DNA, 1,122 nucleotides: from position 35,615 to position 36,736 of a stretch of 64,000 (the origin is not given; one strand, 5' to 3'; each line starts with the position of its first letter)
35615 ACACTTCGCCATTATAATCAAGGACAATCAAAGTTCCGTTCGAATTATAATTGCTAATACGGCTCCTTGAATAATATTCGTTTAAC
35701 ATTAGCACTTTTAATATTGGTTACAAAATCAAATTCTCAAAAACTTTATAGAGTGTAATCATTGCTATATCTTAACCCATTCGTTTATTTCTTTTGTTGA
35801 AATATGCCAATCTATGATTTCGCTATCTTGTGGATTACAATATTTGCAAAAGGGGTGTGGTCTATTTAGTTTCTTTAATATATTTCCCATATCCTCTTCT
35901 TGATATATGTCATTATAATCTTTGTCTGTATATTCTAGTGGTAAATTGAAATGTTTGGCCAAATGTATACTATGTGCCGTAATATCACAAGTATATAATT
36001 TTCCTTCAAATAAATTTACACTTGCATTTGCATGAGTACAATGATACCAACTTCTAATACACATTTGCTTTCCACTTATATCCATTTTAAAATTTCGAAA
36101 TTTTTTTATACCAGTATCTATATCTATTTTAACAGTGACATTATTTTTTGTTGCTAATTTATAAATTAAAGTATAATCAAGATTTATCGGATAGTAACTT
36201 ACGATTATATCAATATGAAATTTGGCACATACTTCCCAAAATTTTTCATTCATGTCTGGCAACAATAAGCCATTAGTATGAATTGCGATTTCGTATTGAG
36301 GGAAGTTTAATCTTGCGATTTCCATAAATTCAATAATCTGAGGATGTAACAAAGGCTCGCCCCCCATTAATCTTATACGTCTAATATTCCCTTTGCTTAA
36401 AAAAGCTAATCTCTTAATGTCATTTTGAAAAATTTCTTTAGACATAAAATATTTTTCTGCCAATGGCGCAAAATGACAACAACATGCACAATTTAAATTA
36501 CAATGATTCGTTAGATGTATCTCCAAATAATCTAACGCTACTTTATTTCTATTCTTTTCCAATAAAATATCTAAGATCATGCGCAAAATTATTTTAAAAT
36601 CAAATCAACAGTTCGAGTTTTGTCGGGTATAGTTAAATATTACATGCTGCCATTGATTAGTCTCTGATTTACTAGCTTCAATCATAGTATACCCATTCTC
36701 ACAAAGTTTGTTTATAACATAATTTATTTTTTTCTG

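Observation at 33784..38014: Small peptide gene plus three different radical-SAM enzymes and a nucleosidase: candidate undescribed RiPP or peptide-derived cofactor pathway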

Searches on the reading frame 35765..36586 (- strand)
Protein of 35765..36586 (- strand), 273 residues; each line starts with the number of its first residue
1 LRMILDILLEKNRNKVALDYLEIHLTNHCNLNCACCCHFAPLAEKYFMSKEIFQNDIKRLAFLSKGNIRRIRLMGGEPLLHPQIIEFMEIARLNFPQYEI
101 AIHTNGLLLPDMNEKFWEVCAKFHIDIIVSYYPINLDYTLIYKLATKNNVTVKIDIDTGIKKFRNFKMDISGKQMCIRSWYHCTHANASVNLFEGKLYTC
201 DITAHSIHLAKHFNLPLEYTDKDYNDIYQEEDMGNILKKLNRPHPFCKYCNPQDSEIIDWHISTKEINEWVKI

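Call 3: search_protein_families(library=pfam, proteins=[window:35765-36586:-], max_evalue=0.1)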
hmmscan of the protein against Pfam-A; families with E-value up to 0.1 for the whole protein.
window:35765-36586:- (273 aa): 2 families
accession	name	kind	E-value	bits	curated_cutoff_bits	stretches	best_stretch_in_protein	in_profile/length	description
PF04055.27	Radical_SAM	-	5.8e-13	49.8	29.5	1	24-125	2-107/166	Radical SAM superfamily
PF13353.11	Fer4_12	-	7.8e-06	26.7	22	1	26-127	12-113/137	4Fe-4S single cluster domain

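Call 4: search_protein_families(library=ncbifam, proteins=[window:35765-36586:-], max_evalue=0.1)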
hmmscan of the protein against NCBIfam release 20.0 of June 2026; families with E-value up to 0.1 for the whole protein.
window:35765-36586:- (273 aa): 47 families (the best 25 are shown)
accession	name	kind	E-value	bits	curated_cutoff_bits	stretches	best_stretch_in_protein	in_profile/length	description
TIGR02666.1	moaA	equivalog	4e-16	58.9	284.05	1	18-116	9-110/336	GTP 3',8-cyclase MoaA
TIGR04317.1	W_rSAM_matur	equivalog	1.2e-15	57.5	380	1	19-156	4-135/349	tungsten cofactor oxidoreductase radical SAM maturase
NF033640.1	N_Twi_rSAM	subfamily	2.2e-12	46.8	170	1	13-130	105-238/398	twitch domain-containing radical SAM protein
TIGR02668.1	moaA_archaeal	equivalog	6.9e-12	44.9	325.25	1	18-117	9-105/303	GTP 3',8-cyclase MoaA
NF001199.0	PRK00164.2-1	equivalog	1.9e-11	43.7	231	1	19-118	12-108/308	GTP 3',8-cyclase MoaA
NF038283.1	viperin_w_prok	equivalog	9.6e-11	41.4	180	1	22-111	5-97/281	viperin family antiviral radical SAM protein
TIGR04466.1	rSAM_BlsE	equivalog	1e-09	38.3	400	1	20-120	4-98/327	cytosylglucuronate decarboxylase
NF041707.1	rSAM_YhhB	equivalog_domain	1.9e-09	36.9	445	1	23-130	6-121/369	cyclophane-forming radical SAM/SPASM peptide maturase YhhB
TIGR04167.1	rSAM_SeCys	equivalog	2.6e-09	36.7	300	1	16-130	5-115/303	arsenosugar biosynthesis radical SAM (seleno)protein ArsS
TIGR03977.1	rSAM_pair_HxsC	equivalog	3.9e-09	35.8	267.9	1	23-111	29-113/292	His-Xaa-Ser system radical SAM maturase HxsC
TIGR04251.1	SCM_rSAM_ScmF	equivalog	6.5e-09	35.6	400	1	19-121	4-105/353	SynChlorMet cassette radical SAM/SPASM protein ScmF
NF050035.1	rSAM_WgK_link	exception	7.2e-09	35.1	650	1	21-129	11-113/367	radical SAM/SPASM peptide maturase WgkB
TIGR04321.1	spiroSPASM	subfamily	8.7e-09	34.6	250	1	20-110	232-323/510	spiro-SPASM protein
NF045702.1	rSAM_GDGT_ether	equivalog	2.2e-08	33.2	450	1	21-117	88-183/486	tetraether lipid synthase Tes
NF047865.1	rSAM_PapB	equivalog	3.2e-08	33.2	340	1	21-130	5-118/330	PapB family radical SAM/SPASM ranthipeptide maturase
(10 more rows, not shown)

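Call 17: search_protein_families(library=padloc, proteins=[window:35765-36586:-], max_evalue=0.01)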
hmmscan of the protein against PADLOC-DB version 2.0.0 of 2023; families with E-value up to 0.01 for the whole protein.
window:35765-36586:- (273 aa): 2 families
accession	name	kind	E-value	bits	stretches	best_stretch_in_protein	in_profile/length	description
PDLC02903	pVip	-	4.3e-12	44.1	1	22-111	3-83/257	Viperins not associated with kinases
PDLC02904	pVip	-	6.5e-10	37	1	23-113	7-92/262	Viperins associated with kinases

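Call 35: search_solved_structures(query=A2, max_evalue=0.01)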
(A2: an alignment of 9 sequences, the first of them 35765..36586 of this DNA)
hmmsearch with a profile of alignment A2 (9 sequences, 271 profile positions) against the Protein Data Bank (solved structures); distinct sequences matched with E-value up to 0.01: 20.
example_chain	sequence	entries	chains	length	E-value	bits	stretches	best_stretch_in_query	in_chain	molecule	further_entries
7wzv_A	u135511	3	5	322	4.6e-14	55.5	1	19-198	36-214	4Fe-4S cluster-binding domain-containing protein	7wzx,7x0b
1tv7_A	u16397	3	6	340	5.7e-07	32.3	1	17-125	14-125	Molybdenum cofactor biosynthesis protein A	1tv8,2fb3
2fb2_A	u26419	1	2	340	7.9e-07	31.8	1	17-125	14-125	Molybdenum cofactor biosynthesis protein A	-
8wm2_A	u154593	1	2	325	1.5e-06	30.9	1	18-110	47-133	Fe-S radical SAM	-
7vob_C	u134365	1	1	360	7.6e-06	28.6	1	16-109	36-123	Cytosylglucuronate decarboxylase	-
7voc_C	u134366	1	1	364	7.8e-06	28.6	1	16-109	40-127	Cytosylglucuronate decarboxylase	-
9dfu_A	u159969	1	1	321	1.7e-05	27.5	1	20-126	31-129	Radical SAM core domain-containing protein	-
7n7h_A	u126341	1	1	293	1.7e-05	27.5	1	20-109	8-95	VIPERIN-LIKE ENZYME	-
7tol_A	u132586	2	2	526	1.7e-05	27.4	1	20-111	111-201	glycerol dibiphytanyl glycerol tetraether - macrocyclic archaeol synthase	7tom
6b4c_A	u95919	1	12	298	2.2e-05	27.1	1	19-116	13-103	Viperin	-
8ai1_A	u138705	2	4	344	2.3e-05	27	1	19-132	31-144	Putative peptide biosynthesis protein YydG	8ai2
8ai6_A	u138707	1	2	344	2.3e-05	27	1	19-132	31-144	Putative peptide biosynthesis protein YydG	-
8ai3_A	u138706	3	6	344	2.4e-05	27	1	19-132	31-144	Putative peptide biosynthesis protein YydG | Radical SAM core domain-containing protein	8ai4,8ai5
7n7i_A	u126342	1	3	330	2.5e-05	26.9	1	19-116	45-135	Viperin-like enzyme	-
9dgw_A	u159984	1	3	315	2.5e-05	26.9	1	20-116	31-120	Radical SAM core domain-containing protein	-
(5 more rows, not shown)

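Call 45: find_homologous_proteins(query=window:35765-36586:-)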
Query window:35765-36586:- (273 aa): 586 proteins with E <= 0.001 among 951 candidates; the best 120 are listed.
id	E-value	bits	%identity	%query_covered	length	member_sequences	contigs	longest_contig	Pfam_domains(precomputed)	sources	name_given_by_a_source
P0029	2.7e-186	636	100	99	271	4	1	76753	PF04055.28,PF13353.12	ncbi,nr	ncbi:MAG: radical SAM protein [Paludibacteraceae bacterium]|nr:radical SAM protein [Paludibacteracea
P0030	2.6e-127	442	68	99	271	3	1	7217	PF04055.28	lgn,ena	-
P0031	1.1e-125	437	67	99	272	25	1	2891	PF04055.28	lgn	-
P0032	2.1e-125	436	67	99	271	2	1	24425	PF04055.28,PF13353.12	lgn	-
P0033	3.8e-125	435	67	99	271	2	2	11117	PF04055.28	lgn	-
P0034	5.1e-120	418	69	94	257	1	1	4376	PF04055.28,PF13353.12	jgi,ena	-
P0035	3.1e-119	416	63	99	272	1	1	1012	PF04055.28,PF13353.12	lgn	-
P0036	2.7e-117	410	65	99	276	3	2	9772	PF04055.28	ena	-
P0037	1.2e-113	398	64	94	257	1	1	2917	PF04055.28,PF13353.12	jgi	jgi:MoaA/NifB/PqqE/SkfB family radical SAM enzyme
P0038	9.3e-112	391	62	97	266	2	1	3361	PF04055.28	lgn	-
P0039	1.2e-98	348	54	98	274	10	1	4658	PF04055.28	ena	-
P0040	6.1e-92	326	54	96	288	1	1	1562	PF04055.28,PF13353.12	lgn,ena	-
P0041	2.9e-84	301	63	73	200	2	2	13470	-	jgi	jgi:hypothetical protein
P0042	1.9e-67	246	45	92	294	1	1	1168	PF04055.28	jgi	jgi:MoaA/NifB/PqqE/SkfB family radical SAM enzyme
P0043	9.5e-65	237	45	96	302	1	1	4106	PF04055.28,PF13353.12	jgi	jgi:MoaA/NifB/PqqE/SkfB family radical SAM enzyme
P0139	1.2e-53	201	37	92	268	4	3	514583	PF04055.28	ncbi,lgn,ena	-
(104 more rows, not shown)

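Call 48: find_encoding_contigs(protein=P0139, flank=8000, max_places=3)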
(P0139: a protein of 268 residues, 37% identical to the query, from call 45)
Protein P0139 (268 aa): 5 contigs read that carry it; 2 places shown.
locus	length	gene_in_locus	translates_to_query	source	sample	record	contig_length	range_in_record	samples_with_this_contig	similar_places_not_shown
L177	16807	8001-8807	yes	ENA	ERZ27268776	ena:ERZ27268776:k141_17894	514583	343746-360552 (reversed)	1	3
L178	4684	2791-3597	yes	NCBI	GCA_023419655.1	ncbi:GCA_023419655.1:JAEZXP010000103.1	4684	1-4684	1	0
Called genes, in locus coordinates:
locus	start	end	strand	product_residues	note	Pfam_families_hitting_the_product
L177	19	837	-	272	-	PF06182:ABC2_membrane_6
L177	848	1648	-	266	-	PF01061:ABC2_membrane (faint), PF06182:ABC2_membrane_6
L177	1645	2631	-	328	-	PF00005:ABC_tran, PF13304:AAA_21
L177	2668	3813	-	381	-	PF04015:DUF362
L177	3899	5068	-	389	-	PF04055:Radical_SAM, PF13353:Fer4_12 (weak), PF13186:SPASM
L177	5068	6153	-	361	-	-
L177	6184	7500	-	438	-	-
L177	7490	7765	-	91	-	PF00550:PP-binding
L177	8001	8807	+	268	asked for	PF04055:Radical_SAM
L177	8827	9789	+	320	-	PF00535:Glycos_transf_2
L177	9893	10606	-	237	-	PF00072:Response_reg, PF04397:LytTR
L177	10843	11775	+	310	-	PF01370:Epimerase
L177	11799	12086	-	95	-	PF01035:DNA_binding_1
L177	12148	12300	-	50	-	-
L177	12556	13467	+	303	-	PF02517:Rce1-like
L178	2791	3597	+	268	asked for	PF04055:Radical_SAM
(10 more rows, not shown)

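Call 58: predict_structure(alignment_id=A5)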
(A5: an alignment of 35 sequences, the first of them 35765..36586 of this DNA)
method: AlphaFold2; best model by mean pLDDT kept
length: 273 residues; sequences in the alignment: 35
mean_pLDDT: 94.2   pTM: 0.90
mean pLDDT of the five models: 94.2, 93.8, 93.4, 92.8, 92.8
residues with pLDDT >= 90: 237; 70-90: 33; 50-70: 3; < 50: 0
segments of 3 or more residues with pLDDT < 50: none
pLDDT, mean of each block of 10 residues (from residue 1): 72 90 96 94 97 99 97 96 98 98 97 98 98 92 98 84 91 95 90 97 96 96 97 95 95 92 96 89
secondary structure, 60 per line:
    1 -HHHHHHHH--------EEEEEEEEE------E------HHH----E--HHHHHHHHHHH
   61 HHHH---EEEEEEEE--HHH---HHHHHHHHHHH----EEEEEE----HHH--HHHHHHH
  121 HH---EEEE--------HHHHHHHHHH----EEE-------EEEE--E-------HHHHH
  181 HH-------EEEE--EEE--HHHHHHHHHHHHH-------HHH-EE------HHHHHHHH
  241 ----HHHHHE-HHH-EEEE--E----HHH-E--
elements in order: H2-9 E18-26 H50-64 E68-75 H84-94 E99-104 H114-122 E126-129 H138-147 E152-154 E162-165 H176-182 E190-193 E196-198 H201-213 H233-240 H245-249 E256-259

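Call 62: fold_search(model_id=the predicted structure, library=pdb)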
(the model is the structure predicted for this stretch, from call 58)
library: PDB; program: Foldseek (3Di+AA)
matches with E <= 10: 1337; with E <= 0.001: 65
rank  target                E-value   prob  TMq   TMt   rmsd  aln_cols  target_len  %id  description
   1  7wzx                  9.6e-16  1.00  0.76  0.70   3.0       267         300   21  The structure of a Twitch Radical SAM Dehydrogenase SpeY (released 2022-12-28)
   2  7x0b_B                2.5e-15  1.00  0.75  0.69   3.1       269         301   21  The structure of a Twitch Radical SAM Dehydrogenase SpeY (released 2022-12-28)
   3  7wzv_B                2.5e-15  1.00  0.78  0.72   3.7       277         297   20  The structure of a Twitch Radical SAM Dehydrogenase SpeY (released 2022-12-28)
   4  7wzv_A                3.0e-15  1.00  0.78  0.71   3.6       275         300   20  The structure of a Twitch Radical SAM Dehydrogenase SpeY (released 2022-12-28)
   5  4m7t                  3.2e-08  1.00  0.53  0.57   7.7       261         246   17  Crystal structure of BtrN in complex with AdoMet and 2-DOIA (released 2013-10-02)
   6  4k39_B                6.2e-07  1.00  0.49  0.39   8.5       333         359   14  Native anSMEcpe with bound AdoMet and Cp18Cys peptide (released 2013-05-08)
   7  4m7s                  1.1e-06  1.00  0.48  0.59   8.3       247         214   17  Crystal structure of SeMet BtrN in an OPEN conformation (released 2013-10-02)
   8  4k37_B                1.3e-06  1.00  0.51  0.39   8.5       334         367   13  Native anSMEcpe with bound AdoMet (released 2013-05-08)
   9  9gm3_C                1.4e-06  1.00  0.37  0.28   4.6       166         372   23  Crystal structure of the complex formed between the radical SAM protein ChlB and the leader region of its precursor su (released 2025-06-25)
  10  4k37_A                1.5e-06  1.00  0.50  0.39   8.3       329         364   14  Native anSMEcpe with bound AdoMet (released 2013-05-08)
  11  8ai4_B                1.8e-06  1.00  0.49  0.42   7.3       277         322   16  Crystal structure of radical SAM epimerase EpeE C223A mutant from Bacillus subtilis with [4Fe-4S] clusters, S-adenosyl (released 2024-01-10)
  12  2fb2_B                1.9e-06  1.00  0.40  0.34   4.7       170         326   22  Structure of the MoaA Arg17/266/268/Ala triple mutant (released 2006-05-09)
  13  4k36_B                1.9e-06  1.00  0.51  0.40   8.2       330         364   14  His6 tagged anSMEcpe with bound AdoMet (released 2013-05-08)
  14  8wm2_A                1.9e-06  1.00  0.35  0.32   9.9       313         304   15  Crystal structure of AbmM (released 2024-10-09)
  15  1tv7_A                2.3e-06  1.00  0.36  0.31   4.6       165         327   22  Structure of the S-adenosylmethionine dependent Enzyme MoaA (released 2004-08-31)
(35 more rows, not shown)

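Call 94: list_cluster_members(proteins=[P0029, P0003, P0155, P0149])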
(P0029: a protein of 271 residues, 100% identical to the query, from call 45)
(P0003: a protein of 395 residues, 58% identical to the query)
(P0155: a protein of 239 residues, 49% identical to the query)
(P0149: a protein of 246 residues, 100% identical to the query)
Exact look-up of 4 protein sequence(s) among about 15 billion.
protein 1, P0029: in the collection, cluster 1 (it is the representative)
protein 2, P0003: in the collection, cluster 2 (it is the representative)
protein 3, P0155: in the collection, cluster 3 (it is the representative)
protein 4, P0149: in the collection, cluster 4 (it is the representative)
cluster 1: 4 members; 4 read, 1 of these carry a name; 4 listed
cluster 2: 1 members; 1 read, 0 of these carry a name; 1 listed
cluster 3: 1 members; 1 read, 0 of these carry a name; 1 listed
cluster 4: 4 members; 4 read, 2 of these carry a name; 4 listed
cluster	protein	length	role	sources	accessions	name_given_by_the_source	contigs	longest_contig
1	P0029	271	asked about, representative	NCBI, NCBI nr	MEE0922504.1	MAG: radical SAM protein [Paludibacteraceae bacterium] | radical SAM protein [Paludibacteraceae bacterium]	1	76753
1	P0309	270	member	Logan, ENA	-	-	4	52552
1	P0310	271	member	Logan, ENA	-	-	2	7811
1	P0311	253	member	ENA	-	-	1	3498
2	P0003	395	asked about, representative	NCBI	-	-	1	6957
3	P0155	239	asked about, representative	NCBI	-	-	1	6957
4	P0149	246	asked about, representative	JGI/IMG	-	purine-nucleoside phosphorylase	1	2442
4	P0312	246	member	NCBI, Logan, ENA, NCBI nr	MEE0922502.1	MAG: hypothetical protein U0L47_08430 [Paludibacteraceae bacterium] | hypothetical protein [Paludibacteraceae bacterium]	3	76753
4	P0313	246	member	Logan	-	-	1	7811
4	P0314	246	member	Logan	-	-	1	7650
